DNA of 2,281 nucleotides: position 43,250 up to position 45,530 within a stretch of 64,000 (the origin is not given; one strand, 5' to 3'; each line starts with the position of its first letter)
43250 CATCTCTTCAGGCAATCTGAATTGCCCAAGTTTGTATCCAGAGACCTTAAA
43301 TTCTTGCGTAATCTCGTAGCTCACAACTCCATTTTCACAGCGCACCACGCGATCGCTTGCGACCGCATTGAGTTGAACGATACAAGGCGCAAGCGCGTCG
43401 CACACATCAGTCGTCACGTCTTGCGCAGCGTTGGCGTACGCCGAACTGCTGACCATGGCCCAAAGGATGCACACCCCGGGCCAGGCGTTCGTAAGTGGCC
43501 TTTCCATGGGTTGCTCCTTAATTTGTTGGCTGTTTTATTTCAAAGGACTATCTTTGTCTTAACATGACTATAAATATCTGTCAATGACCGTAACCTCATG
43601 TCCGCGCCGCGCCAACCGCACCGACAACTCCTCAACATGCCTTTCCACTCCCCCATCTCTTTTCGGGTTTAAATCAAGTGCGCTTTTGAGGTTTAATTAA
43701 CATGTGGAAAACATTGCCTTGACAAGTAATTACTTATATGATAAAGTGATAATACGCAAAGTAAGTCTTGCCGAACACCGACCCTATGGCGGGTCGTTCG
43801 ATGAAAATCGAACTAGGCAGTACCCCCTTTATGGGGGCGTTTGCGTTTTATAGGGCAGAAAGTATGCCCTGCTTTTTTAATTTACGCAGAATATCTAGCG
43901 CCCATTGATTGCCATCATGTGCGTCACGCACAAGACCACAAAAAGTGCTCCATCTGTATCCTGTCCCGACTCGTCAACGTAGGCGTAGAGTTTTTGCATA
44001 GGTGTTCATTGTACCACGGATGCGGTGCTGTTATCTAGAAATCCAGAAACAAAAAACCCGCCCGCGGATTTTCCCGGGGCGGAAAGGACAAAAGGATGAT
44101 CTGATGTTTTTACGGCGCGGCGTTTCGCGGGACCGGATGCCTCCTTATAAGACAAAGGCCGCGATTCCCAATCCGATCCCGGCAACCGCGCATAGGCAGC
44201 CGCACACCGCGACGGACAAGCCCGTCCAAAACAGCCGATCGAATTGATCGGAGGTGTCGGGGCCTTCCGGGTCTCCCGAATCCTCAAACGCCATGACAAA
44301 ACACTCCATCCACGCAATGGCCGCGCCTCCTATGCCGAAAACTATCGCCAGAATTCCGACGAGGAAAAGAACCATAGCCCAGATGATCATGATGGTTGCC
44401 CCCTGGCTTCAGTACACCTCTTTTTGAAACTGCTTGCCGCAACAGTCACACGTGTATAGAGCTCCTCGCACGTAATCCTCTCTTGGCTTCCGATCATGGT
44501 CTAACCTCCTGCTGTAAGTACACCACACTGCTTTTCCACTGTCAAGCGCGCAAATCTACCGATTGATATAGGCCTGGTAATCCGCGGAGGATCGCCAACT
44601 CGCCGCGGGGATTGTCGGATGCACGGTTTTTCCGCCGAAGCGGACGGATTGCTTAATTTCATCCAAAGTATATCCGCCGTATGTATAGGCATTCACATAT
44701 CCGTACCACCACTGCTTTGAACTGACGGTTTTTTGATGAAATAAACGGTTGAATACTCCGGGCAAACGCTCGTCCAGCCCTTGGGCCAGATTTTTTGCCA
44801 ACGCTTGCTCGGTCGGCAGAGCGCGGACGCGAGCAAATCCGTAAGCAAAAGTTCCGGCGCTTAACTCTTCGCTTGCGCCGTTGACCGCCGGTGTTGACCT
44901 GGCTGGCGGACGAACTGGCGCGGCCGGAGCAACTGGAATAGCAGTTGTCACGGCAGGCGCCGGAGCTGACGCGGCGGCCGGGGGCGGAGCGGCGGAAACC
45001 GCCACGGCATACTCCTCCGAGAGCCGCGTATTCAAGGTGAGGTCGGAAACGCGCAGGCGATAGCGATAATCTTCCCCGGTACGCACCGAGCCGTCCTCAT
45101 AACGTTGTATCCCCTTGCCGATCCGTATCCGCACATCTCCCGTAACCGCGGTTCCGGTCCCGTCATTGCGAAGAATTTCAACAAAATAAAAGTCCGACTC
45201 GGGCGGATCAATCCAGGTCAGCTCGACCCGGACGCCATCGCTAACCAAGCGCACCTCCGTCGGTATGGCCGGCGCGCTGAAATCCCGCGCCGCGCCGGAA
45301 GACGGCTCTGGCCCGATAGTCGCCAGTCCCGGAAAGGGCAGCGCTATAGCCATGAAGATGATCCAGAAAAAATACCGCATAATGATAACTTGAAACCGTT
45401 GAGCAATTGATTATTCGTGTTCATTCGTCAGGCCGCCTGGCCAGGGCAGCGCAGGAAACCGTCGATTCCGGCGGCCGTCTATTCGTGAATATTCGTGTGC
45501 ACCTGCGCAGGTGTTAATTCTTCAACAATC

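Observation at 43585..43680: Diverged duplicate of the GT4 glycosyltransferase 5' end about 5.8 kb away brackets an inserted region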

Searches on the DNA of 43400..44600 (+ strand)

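Call 33: search_rna_families(source=window, start=43400, end=44600, threshold=evalue, max_evalue=10, show_alignments=2)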
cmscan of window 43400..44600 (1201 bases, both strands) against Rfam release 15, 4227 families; matches with E-value up to 10: 4.
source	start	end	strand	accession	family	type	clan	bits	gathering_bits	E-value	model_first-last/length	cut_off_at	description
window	44306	44325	-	RF01109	SBRMV1_UPD-PKd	Cis-reg;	-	17.9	33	3.2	1-21/21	no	Pseudoknot of upstream pseudoknot domain (UPD) of the 3'UTR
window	43882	43926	-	RF00604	SNORD88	Gene; snRNA; snoRNA; CD-box;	CL00071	16.1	46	2.9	1-91/91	no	Small nucleolar RNA SNORD88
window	43964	44081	+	RF00117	C0719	Gene; sRNA;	-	13.5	50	1.4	82-211/222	no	C0719 RNA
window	44546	44582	+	RF01833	astro_FSE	Cis-reg; frameshift_element;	-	12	70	5.9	1-55/55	no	ribosomal frameshift site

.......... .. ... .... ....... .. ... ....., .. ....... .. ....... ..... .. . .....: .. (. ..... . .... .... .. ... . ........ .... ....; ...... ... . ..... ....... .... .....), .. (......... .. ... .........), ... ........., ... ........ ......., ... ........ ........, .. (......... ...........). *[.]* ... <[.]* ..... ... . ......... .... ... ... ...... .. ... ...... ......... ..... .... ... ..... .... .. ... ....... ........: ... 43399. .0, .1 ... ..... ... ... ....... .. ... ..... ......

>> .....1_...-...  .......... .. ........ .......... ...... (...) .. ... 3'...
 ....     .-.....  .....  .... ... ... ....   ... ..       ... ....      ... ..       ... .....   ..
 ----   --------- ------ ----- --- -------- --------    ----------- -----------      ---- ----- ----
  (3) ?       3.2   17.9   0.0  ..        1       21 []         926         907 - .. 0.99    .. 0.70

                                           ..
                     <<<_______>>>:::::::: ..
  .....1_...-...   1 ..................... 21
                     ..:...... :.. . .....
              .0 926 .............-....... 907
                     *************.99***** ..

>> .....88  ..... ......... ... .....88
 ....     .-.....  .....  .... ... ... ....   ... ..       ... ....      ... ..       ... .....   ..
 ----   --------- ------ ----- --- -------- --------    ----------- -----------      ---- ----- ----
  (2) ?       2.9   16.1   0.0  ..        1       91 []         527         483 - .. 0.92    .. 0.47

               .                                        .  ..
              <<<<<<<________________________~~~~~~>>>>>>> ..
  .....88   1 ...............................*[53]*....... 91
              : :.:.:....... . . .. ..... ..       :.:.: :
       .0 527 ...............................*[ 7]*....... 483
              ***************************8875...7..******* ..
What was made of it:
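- No Rfam hit (call 33).
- Tried and rejected: Structured RNA next to the relic: no Rfam hit at E up to 10 (call 33).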

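Call 65: build_rna_model(alignment_id=A2, structure=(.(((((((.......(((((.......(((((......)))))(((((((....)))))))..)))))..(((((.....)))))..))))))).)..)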
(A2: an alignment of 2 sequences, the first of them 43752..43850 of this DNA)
Model R1 built from alignment A2 (2 sequences, 99 columns); structure: as given.
model positions 99; base pairs 30; branch points 2; effective number of sequences 0.66; information 0.59 bits per position. Calibrated on 0.2 Mb of random sequence (short: E-values are rough).
structure used (alignment columns):
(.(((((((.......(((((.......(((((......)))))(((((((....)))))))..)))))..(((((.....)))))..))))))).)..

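Call 66: search_with_rna_model(model_id=R1, sources=[window, L004, L005, L006, L007, L008, L009, L010, L011, L012, L013, L014, L015, L032, L033, L034, L035, L036, L038, L039, L040, L041, L042, L043, L044, L045, L046, L047, L048, L049, L051, L052, L053, L057, L058], max_evalue=1)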
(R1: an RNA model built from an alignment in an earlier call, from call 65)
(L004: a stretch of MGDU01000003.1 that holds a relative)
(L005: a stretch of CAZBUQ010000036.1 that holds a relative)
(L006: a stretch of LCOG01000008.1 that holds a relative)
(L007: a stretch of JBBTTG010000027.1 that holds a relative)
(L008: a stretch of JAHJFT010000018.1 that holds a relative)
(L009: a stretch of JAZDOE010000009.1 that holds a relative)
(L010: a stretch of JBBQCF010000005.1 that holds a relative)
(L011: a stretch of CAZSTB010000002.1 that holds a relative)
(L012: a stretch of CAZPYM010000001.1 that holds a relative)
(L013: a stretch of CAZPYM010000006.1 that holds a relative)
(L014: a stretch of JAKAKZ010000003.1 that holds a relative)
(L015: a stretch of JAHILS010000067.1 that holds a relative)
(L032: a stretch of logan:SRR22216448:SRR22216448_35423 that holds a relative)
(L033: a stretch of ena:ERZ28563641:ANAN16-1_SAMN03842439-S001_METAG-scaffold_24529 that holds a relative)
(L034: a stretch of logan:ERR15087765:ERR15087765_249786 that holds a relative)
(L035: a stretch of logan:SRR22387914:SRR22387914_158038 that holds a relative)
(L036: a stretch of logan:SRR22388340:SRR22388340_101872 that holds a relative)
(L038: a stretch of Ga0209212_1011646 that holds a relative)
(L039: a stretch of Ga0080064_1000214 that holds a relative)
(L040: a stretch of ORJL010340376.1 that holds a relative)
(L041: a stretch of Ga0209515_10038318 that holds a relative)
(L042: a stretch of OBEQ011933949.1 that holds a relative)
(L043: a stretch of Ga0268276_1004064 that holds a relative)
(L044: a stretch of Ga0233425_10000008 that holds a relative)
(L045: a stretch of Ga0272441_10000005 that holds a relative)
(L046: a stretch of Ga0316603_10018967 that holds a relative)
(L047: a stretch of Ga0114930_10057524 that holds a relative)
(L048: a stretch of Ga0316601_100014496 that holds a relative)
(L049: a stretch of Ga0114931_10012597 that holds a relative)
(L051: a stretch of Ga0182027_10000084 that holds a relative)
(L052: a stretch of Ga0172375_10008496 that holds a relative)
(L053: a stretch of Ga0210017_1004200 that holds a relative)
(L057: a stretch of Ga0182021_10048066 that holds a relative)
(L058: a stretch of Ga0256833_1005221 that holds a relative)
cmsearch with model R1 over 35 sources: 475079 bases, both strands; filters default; matches with E-value up to 1: 1.
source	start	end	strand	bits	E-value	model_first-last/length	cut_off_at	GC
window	43752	43850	+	127.9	1.7e-32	1-99/99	no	0.51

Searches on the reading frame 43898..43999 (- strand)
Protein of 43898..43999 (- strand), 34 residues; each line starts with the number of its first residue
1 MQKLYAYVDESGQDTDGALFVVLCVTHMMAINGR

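Call 41: search_protein_families(library=pfam, proteins=[window:43898-43999:-], max_evalue=10)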
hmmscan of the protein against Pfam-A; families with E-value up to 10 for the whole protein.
seq(34 aa): 1 family
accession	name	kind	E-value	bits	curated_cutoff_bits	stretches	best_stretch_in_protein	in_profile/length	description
PF12686.12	DUF3800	-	0.22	12.7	21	1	5-22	1-21/149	Protein of unknown function (DUF3800)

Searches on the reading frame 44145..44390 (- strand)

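Call 41: search_protein_families(library=pfam, proteins=[window:44145-44390:-], max_evalue=10)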
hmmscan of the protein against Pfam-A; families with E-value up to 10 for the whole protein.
window:44145-44390:- (81 aa): 3 families
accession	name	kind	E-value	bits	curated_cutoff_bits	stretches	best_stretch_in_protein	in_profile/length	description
PF11239.13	DUF3040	-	0.82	10.4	24.7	1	46-78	37-74/84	Protein of unknown function (DUF3040)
PF13796.11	Sensor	-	5.2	7.5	28.2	1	3-73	92-145/162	Putative sensor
PF19762.4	DUF6249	-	8.3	6.9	33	0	12-80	59-102/104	Domain of unknown function (DUF6249)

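Call 59: search_protein_families(library=padloc, proteins=[window:44145-44390:-], max_evalue=0.01)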
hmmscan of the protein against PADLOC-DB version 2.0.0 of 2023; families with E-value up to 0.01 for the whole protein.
window:44145-44390:- (81 aa): 0 families

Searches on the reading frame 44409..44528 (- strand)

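Call 41: search_protein_families(library=pfam, proteins=[window:44409-44528:-], max_evalue=10)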
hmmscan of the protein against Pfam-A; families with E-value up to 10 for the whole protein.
window:44409-44528:- (39 aa): 2 families
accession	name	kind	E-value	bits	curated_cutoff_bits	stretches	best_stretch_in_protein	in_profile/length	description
PF24537.1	zf-C2H2_fungi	-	0.01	15.6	27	1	22-36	8-21/35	Fungal C2H2 zinc finger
PF13912.12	zf-C2H2_6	-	0.098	13.1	25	1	25-36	2-13/27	C2H2-type zinc finger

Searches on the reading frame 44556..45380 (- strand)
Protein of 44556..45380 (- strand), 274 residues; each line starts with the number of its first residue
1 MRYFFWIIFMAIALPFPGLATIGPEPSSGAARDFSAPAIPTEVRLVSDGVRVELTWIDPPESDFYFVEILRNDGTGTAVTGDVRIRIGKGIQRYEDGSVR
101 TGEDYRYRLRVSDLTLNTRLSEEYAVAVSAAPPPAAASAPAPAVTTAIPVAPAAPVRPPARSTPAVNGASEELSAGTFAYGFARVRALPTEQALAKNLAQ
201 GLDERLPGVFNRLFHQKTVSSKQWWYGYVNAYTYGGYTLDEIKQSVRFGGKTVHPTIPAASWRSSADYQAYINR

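Call 13: search_protein_families(library=pfam, proteins=[window:44556-45380:-], max_evalue=0.01)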
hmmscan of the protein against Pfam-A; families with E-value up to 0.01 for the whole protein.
window:44556-45380:- (274 aa): 0 families

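Call 16: search_protein_families(library=ncbifam, proteins=[window:44556-45380:-], max_evalue=0.01)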
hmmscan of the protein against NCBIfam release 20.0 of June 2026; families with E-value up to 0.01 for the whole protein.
window:44556-45380:- (274 aa): 0 families

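Call 41: search_protein_families(library=pfam, proteins=[window:44556-45380:-], max_evalue=10)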
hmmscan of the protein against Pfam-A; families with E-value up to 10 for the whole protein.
window:44556-45380:- (274 aa): 1 family
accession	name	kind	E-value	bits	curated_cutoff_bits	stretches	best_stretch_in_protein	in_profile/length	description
PF17037.10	CBP_BcsO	-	0.14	12.4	27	1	128-185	119-176/201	Cellulose biosynthesis protein BcsO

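Call 59: search_protein_families(library=padloc, proteins=[window:44556-45380:-], max_evalue=0.01)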
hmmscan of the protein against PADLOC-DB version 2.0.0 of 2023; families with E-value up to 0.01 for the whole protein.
window:44556-45380:- (274 aa): 0 families

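Call 72: find_encoding_contigs(protein=window:44556-45380:-, flank=10000, max_places=10)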
Protein window:44556-45380:- (274 aa): no gene with exactly this product is on record in the collection.

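Call 73: find_encoding_contigs(protein=window:44556-45353:-, flank=10000, max_places=10)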
Protein window:44556-45353:- (265 aa): 5 contigs read that carry it; 4 places shown.
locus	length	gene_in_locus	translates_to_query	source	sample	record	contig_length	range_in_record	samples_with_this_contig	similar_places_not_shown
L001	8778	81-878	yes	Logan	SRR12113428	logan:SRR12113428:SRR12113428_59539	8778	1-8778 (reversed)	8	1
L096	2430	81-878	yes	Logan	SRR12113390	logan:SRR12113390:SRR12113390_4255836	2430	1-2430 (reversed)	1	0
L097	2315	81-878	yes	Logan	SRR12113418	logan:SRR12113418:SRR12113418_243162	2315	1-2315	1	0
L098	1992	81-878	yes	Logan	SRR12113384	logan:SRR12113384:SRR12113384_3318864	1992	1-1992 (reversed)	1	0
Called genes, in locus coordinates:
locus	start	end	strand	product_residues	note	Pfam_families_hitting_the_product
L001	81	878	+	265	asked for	-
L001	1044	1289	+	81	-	-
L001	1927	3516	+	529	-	-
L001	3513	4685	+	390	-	-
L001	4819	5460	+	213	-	-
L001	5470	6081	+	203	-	-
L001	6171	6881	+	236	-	-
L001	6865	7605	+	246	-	PF08843:AbiEii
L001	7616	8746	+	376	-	PF08323:Glyco_transf_5 (faint), PF13439:Glyco_transf_4, PF13579:Glyco_trans_4_4, PF20706:GT4-conflict, PF00534:Glycos_transf_1, PF13692:Glyco_trans_1_4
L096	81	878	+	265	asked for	-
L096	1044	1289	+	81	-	-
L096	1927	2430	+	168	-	?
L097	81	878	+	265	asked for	-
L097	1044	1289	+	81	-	-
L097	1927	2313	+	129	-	?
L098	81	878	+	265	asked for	-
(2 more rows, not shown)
